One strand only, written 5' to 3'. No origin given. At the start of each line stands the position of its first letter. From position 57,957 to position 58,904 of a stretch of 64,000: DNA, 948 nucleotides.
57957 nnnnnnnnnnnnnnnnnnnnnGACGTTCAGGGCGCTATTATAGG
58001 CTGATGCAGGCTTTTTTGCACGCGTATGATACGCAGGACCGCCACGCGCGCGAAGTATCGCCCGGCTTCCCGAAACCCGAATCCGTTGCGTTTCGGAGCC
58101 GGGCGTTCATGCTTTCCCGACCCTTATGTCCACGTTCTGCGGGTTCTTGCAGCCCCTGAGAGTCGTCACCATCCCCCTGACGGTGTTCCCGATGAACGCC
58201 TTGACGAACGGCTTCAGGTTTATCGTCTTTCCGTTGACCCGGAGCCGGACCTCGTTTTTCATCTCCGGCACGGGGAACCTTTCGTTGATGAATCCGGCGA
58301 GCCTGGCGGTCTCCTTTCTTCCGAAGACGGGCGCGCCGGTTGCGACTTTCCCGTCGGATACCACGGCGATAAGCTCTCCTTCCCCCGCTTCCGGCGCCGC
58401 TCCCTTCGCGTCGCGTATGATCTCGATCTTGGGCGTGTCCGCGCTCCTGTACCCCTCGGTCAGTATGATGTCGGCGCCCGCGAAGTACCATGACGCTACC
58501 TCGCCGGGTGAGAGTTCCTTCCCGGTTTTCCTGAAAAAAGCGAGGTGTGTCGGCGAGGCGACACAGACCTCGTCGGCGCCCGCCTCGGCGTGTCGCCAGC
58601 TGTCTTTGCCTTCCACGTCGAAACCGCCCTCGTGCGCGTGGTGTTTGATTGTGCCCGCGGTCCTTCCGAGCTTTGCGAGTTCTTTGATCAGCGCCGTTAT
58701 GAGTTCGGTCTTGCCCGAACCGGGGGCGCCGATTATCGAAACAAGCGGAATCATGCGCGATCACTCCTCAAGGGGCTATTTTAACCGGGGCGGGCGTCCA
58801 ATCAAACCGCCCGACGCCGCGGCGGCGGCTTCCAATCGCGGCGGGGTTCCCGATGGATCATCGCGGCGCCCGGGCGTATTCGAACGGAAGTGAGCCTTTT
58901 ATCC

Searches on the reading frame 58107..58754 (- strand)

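Call 39: search_protein_families(library=pfam, proteins=[window:58107-58754:-], max_evalue=0.01)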
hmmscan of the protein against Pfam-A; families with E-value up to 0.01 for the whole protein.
window:58107-58754:- (215 aa): 4 families
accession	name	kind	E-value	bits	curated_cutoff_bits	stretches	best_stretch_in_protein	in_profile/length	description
PF03205.20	MobB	-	4.7e-36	124.1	26.6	1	5-134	2-133/133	Molybdopterin guanine dinucleotide synthesis protein B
PF01926.29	MMR_HSR1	-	0.00097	19.7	21.9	1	5-39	2-36/113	50S ribosome-binding GTPase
PF13245.12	AAA_19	-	0.0018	18.9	25.1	1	4-32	13-41/134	AAA domain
PF00005.33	ABC_tran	-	0.009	17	25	0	5-41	14-47/137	ABC transporter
